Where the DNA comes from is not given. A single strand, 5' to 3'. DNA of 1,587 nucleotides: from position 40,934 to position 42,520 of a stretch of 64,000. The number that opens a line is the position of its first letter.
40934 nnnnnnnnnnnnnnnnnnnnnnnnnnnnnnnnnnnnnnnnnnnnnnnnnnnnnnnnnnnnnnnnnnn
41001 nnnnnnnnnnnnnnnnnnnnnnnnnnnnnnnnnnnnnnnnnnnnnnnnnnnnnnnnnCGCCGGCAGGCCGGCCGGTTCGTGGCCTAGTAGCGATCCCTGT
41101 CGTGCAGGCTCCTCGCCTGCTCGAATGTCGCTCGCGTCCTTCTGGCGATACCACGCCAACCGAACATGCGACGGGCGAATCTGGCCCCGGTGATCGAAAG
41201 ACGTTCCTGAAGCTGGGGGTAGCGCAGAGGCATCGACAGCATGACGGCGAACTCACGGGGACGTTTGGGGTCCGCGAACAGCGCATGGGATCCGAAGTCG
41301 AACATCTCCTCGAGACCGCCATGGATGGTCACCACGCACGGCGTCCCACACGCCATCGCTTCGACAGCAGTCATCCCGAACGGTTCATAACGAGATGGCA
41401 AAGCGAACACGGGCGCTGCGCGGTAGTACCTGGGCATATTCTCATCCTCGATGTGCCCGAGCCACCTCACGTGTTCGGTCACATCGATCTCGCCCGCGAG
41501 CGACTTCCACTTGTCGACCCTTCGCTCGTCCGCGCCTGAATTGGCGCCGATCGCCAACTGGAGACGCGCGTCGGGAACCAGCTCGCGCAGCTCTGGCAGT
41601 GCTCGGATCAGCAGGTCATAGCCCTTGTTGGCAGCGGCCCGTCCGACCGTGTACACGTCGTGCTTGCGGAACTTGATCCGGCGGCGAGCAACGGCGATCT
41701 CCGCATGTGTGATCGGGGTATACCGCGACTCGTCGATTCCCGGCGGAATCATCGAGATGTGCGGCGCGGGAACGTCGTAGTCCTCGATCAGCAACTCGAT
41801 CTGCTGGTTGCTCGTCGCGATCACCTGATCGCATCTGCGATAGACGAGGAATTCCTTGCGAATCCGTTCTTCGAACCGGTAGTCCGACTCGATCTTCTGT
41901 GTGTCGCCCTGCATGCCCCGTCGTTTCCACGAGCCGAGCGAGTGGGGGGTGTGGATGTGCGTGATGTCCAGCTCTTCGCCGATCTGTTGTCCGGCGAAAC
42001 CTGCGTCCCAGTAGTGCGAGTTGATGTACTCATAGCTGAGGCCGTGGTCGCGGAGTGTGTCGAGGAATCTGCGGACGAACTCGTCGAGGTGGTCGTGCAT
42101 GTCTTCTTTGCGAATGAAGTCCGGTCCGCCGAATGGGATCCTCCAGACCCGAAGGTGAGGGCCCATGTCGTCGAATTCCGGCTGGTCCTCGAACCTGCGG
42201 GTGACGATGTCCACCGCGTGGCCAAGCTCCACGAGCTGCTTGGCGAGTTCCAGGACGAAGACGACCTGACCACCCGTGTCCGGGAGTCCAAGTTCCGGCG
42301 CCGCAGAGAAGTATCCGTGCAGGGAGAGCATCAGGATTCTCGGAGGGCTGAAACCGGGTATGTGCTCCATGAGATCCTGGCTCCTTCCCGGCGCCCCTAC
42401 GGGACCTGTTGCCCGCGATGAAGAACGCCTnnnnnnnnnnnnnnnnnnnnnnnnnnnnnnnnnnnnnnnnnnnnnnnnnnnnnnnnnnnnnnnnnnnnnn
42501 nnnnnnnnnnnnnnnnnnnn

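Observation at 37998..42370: Compact glycoside-phosphate synthesis cluster: HAD-IIB phosphatase, SPS-like GT4, GDP-hexose-phosphorylase-like HIT enzyme, plus a convergent second SPS-like GT4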

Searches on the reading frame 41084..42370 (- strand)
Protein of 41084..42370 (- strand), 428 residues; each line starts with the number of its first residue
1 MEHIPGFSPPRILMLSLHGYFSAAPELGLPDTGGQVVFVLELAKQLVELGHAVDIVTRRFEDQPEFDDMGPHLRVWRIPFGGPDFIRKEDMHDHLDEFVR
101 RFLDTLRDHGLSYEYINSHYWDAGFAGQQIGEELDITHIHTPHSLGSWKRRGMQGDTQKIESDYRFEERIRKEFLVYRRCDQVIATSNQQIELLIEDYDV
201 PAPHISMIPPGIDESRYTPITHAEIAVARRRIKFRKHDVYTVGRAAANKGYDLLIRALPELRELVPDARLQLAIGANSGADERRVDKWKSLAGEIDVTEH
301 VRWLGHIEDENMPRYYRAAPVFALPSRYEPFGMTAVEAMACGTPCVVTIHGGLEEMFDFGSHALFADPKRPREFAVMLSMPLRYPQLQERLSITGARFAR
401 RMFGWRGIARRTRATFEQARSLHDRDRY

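Call 3: search_protein_families(library=pfam, proteins=[window:41084-42370:-], max_evalue=0.01)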
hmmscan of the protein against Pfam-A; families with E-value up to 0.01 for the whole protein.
window:41084-42370:- (428 aa): 7 families
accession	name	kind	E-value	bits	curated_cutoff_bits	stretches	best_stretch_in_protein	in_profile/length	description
PF00534.26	Glycos_transf_1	-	5.3e-32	111.2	26.4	1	235-391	14-165/172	Glycosyl transferases group 1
PF13692.12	Glyco_trans_1_4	-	1.3e-27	97.2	27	1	237-375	2-133/142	Glycosyl transferases group 1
PF13439.12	Glyco_transf_4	-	6.9e-27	95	28.5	1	33-216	2-170/170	Glycosyltransferase Family 4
PF13579.12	Glyco_trans_4_4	-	4e-23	82.9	29.7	1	33-211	1-158/158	Glycosyl transferase 4-like domain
PF20706.3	GT4-conflict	-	8.6e-17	61.6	26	1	162-358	129-321/385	Family 4 Glycosyltransferase in conflict systems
PF00862.26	GT-B_Sucrose_synth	-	5.7e-12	45.5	23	1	11-47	15-51/290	Sucrose synthase first GT-B domain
PF13524.12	Glyco_trans_1_2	-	1.3e-07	32.1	25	1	271-402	16-132/144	Glycosyl transferase-like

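Call 4: search_protein_families(library=ncbifam, proteins=[window:41084-42370:-], max_evalue=0.01)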
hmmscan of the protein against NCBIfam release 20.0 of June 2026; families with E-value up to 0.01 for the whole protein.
window:41084-42370:- (428 aa): 38 families (the best 25 are shown)
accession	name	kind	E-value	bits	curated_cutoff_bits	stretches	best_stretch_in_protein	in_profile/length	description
TIGR03449.1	mycothiol_MshA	equivalog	4.2e-63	213.6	462.5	1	11-419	1-403/406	D-inositol-3-phosphate glycosyltransferase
TIGR02472.1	sucr_P_syn_N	equivalog_domain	9.6e-54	182.8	576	1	11-406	2-428/439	sucrose-phosphate synthase, putative, glycosyltransferase domain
TIGR04047.1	MSMEG_0565_glyc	hypoth_equivalog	4.2e-31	108.4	259.85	1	34-415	13-370/373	MSMEG_0565 family glycosyltransferase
TIGR02149.1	glgA_Coryne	subfamily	3.9e-29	102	302.4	1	112-417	83-388/391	glycogen synthase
NF041876.1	EPS_EpsE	equivalog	1.6e-27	96.7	400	1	203-404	186-381/389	exopolysaccharide biosynthesis GT4 family glycosyltransferase EpsE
TIGR02470.1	sucr_synth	equivalog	1.5e-22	79.6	810.4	2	282-379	602-704/784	sucrose synthase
TIGR04157.1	glyco_rSAM_CFB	subfamily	9.6e-22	77.5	400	1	162-364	152-346/406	TIGR04157 family glycosyltransferase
TIGR02468.1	sucrsPsyn_pln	equivalog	1.1e-18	66.5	1143.95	2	12-198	172-400/1051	sucrose-phosphate synthase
TIGR03088.1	stp2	hypoth_equivalog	3.1e-18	66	409.05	1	180-418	137-372/374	TIGR03088 family PEP-CTERM/XrtA system glycosyltransferase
TIGR03999.1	thiol_BshA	equivalog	1.7e-15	56.8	273.7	1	178-393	143-347/375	N-acetyl-alpha-D-glucosaminyl L-malate synthase BshA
NF038295.1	EPS_HpsP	equivalog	1.4e-14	53.9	550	1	195-418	169-386/388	hormogonium polysaccharide biosynthesis glycosyltransferase HpsP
TIGR04063.1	stp3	hypoth_equivalog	1.4e-13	50.5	442.05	1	155-418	135-394/397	TIGR04063 family PEP-CTERM/XrtA system glycosyltransferase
NF012028.0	PRK15484.1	subfamily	5.3e-13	48.8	618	1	199-357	157-316/380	lipopolysaccharide N-acetylglucosaminyltransferase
TIGR02095.1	glgA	subfamily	3e-12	46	328.45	1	239-356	297-406/477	glycogen/starch synthase, ADP-glucose type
NF049988.1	MGlcDAGSynMgs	equivalog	9.5e-12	45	400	1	29-354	11-325/398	alpha-monoglucosyldiacylglycerol synthase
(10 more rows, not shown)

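Call 11: search_solved_structures(query=window:41087-42370:-, max_evalue=0.001)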
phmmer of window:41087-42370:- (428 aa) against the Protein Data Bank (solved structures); distinct sequences matched with E-value up to 0.001: 38.
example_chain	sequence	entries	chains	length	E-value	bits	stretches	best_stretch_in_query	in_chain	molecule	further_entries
3c48_A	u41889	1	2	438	3.5e-44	154.5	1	4-419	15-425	Predicted glycosyltransferases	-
6kih_A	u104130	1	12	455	1.2e-43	152.7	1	9-418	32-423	Tll1590 protein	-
3c4q_A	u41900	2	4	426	2.1e-43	151.9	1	11-419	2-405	Predicted glycosyltransferases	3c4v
2r60_A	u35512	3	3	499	5.3e-38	134.1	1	18-412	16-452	Glycosyl transferase, group 1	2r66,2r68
7qsg_A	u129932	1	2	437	7.2e-21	77.6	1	175-419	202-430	D-inositol 3-phosphate glycosyltransferase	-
4rbn_A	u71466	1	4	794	2.1e-19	72.8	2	280-411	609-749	Sucrose synthase:Glycosyl transferases group 1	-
6ldq_D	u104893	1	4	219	3.8e-18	68.7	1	12-211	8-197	Tll1590 protein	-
3s27_A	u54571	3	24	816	4.5e-15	58.5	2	284-373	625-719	Sucrose synthase 1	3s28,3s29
3okc_A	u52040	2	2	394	1.8e-14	56.6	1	203-358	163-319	GDP-mannose-dependent alpha-(1-6)-phosphatidylinositol monomannoside mannosyltransferase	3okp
3oka_A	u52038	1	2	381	1.8e-14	56.5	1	203-357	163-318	GDP-mannose-dependent alpha-(1-6)-phosphatidylinositol monomannoside mannosyltransferase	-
6tvp_A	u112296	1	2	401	3.6e-14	55.5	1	115-414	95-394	Alpha-maltose-1-phosphate synthase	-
2jjm_A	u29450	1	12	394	1.2e-08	37.3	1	295-363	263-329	GLYCOSYL TRANSFERASE, GROUP 1 FAMILY PROTEIN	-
3mbo_A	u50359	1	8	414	1.8e-08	36.8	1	295-363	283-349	Glycosyltransferase, group 1 family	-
5i45_A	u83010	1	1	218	2.6e-07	32.9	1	236-396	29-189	Glycosyl transferases group 1 family protein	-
4n9w_A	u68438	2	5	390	2.8e-07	32.8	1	246-348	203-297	GDP-mannose-dependent alpha-(1-2)-phosphatidylinositol mannosyltransferase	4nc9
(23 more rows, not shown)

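Call 29: find_homologous_proteins(query=window:41087-42370:-, max_evalue=1e-10)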
Query window:41087-42370:- (428 aa): 4213 proteins with E <= 1e-10 among 8000 candidates; the best 120 are listed.
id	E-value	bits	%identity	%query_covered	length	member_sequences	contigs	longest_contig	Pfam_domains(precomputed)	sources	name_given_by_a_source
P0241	2.9e-285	964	100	97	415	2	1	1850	PF00534.27,PF13579.13,PF13524.13,PF13439.13,PF00862.27,PF20706.4,PF13692.13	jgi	jgi:mannosylfructose-phosphate synthase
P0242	4.1e-267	904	89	100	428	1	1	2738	PF00534.27,PF13579.13,PF13524.13,PF13439.13,PF00862.27,PF20706.4,PF13692.13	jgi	jgi:mannosylfructose-phosphate synthase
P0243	5.6e-267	904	89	100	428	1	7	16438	PF00534.27,PF13579.13,PF13524.13,PF13439.13,PF00862.27,PF20706.4,PF13692.13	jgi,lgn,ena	jgi:mannosylfructose-phosphate synthase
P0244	2.0e-262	889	89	100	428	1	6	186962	PF00534.27,PF13579.13,PF13524.13,PF13439.13,PF00862.27,PF20706.4,PF13692.13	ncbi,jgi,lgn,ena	jgi:mannosylfructose-phosphate synthase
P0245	2.0e-260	882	88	100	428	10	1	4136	PF00534.27,PF13579.13,PF13524.13,PF13439.13,PF00862.27,PF20706.4,PF13692.13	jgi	-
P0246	2.2e-255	865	85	100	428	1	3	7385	PF00534.27,PF13579.13,PF13524.13,PF13439.13,PF00862.27,PF20706.4,PF13692.13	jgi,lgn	jgi:mannosylfructose-phosphate synthase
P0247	6.7e-253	857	84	100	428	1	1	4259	PF00534.27,PF13579.13,PF13524.13,PF13439.13,PF00862.27,PF20706.4,PF13692.13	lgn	-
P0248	2.7e-251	852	90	94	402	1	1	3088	PF00534.27,PF13579.13,PF13524.13,PF13439.13,PF00862.27,PF20706.4,PF13692.13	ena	-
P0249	2.5e-246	835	84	100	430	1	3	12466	PF00534.27,PF13579.13,PF13524.13,PF13439.13,PF00862.27,PF20706.4,PF13692.13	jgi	jgi:mannosylfructose-phosphate synthase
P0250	1.5e-233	793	80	98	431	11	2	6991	PF00534.27,PF13579.13,PF13524.13,PF13439.13,PF00862.27,PF20706.4,PF13692.13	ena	-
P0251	1.5e-233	793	79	98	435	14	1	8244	PF00534.27,PF13579.13,PF13524.13,PF13439.13,PF00862.27,PF20706.4,PF13692.13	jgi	jgi:mannosylfructose-phosphate synthase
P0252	2.9e-232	789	79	99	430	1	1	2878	PF00534.27,PF13579.13,PF13524.13,PF13439.13,PF00862.27,PF20706.4,PF13692.13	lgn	-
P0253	2.8e-231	786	79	98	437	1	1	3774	PF00534.27,PF13579.13,PF13524.13,PF13439.13,PF00862.27,PF20706.4,PF13692.13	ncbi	-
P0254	4.1e-231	785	79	98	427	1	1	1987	PF00534.27,PF13579.13,PF13524.13,PF13439.13,PF00862.27,PF20706.4,PF13692.13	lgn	-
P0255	1.8e-230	783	77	99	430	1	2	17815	PF00534.27,PF13579.13,PF13524.13,PF13439.13,PF00862.27,PF20706.4,PF13692.13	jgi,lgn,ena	-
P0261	4.1e-229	779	78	99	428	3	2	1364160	PF00534.27,PF13579.13,PF13524.13,PF13439.13,PF00862.27,PF20706.4,PF13692.13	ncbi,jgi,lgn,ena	-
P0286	2.5e-224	763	77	99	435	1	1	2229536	PF00534.27,PF13579.13,PF13524.13,PF13439.13,PF00862.27,PF20706.4,PF13692.13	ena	-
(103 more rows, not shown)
